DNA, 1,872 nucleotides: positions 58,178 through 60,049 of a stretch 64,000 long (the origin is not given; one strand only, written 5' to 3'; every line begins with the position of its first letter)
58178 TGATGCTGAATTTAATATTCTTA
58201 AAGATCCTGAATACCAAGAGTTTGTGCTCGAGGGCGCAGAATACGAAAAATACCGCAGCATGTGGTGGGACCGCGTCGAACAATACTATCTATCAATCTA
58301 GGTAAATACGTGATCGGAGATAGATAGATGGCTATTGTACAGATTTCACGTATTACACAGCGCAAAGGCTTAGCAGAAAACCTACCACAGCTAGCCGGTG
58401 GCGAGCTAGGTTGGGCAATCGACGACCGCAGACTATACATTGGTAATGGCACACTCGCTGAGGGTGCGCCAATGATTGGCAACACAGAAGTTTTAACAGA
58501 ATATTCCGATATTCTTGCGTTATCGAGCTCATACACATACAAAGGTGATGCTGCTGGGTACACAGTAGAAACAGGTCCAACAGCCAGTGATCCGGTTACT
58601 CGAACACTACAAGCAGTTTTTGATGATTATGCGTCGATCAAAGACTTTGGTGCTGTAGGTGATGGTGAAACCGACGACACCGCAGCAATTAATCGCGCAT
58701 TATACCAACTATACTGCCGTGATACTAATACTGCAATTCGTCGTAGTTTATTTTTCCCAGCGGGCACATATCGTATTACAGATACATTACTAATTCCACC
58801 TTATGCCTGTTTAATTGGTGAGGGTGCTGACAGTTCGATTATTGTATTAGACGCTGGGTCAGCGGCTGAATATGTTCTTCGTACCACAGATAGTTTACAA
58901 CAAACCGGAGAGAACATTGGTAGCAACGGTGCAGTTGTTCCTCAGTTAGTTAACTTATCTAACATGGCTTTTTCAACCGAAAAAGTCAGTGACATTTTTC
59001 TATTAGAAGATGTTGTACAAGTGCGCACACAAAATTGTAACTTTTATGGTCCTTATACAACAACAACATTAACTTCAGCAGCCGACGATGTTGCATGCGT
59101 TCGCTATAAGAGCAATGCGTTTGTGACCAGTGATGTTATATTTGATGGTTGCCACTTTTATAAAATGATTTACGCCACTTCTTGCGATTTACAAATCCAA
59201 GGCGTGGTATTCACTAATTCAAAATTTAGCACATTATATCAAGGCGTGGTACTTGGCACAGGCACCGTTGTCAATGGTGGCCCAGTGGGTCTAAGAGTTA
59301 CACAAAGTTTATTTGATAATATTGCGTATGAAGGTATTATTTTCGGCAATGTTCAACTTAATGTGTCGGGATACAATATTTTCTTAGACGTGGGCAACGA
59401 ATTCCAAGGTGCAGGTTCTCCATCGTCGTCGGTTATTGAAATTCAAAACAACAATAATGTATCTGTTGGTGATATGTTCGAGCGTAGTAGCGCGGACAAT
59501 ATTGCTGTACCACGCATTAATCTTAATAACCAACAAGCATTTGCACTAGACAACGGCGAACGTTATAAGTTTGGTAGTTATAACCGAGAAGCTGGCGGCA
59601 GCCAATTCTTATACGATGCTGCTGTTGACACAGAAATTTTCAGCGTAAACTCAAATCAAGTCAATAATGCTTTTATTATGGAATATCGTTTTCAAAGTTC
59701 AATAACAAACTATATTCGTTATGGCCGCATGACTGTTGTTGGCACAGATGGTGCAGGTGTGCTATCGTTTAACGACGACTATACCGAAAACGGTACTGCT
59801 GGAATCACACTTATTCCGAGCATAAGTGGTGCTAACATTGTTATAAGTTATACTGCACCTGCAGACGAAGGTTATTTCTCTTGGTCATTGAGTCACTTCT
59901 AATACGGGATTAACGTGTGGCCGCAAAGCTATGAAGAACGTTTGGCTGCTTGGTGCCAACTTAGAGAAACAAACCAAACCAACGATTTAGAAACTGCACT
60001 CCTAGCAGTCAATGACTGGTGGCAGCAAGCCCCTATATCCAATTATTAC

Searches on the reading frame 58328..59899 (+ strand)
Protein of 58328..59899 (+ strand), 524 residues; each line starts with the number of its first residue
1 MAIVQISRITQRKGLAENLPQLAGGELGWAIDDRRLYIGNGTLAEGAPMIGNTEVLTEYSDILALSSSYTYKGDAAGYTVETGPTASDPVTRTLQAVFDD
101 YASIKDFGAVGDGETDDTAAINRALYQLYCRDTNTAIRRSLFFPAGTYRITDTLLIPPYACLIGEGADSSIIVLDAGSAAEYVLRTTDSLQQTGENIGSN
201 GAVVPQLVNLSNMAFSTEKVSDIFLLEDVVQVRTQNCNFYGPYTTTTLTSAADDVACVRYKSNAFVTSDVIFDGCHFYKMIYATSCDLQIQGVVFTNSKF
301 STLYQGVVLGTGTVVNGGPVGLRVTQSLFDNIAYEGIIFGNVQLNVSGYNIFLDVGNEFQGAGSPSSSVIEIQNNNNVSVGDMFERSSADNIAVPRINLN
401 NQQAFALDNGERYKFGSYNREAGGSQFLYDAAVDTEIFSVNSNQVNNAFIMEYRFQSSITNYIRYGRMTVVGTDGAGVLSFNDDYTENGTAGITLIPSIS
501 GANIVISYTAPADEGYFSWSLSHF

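Call 19: search_protein_families(library=phrogs, proteins=[window:58328-59899:+], max_evalue=0.00001)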
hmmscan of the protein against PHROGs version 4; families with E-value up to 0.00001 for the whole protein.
window:58328-59899:+ (524 aa): 8 families
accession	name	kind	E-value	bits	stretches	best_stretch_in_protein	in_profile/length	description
phrog_15455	-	tail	2e-08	34.2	1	77-196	126-237/652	tail fiber protein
phrog_4775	-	connector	2.2e-08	33.6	1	88-198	120-220/876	pre-neck appendage protein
phrog_7458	-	tail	6.5e-08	32.3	1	100-158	121-174/732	tail spike protein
phrog_17212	-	connector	2.9e-07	30.4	1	101-153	141-188/631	pre-neck appendage protein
phrog_18522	-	tail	3.1e-07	30.1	1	90-189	161-255/612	tail protein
phrog_2234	-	tail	4.9e-07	29.8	1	100-170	184-238/757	tail spike protein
phrog_20231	-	tail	4.9e-06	26.4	0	89-128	161-200/691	tail protein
phrog_14558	-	tail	7.4e-06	25.5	1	90-187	93-185/740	tail spike protein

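Call 25: search_protein_families(library=ncbifam, proteins=[window:58328-59899:+], max_evalue=0.01)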
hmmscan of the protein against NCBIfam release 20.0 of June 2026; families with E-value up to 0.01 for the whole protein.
window:58328-59899:+ (524 aa): 1 family
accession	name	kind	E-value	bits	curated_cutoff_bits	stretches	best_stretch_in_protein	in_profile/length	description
NF049898.1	RhamgalacuronBT4146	equivalog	0.0015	17.3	500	1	104-154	1-46/445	rhamnogalacturonidase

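Call 35: search_protein_families(library=pfam, proteins=[window:58328-59899:+], max_evalue=0.001)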
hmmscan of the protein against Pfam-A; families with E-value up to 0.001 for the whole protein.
window:58328-59899:+ (524 aa): 2 families
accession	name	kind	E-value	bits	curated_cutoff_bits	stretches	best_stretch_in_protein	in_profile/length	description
PF12708.12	Pect-lyase_RHGA_epim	-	1.3e-21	77.8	27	1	103-310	3-193/213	Rhamnogalacturonase A/epimerase, pectate lyase-like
PF18454.7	Mtd_N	-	0.00032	21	26.3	1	12-42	4-36/37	Major tropism determinant N-terminal domain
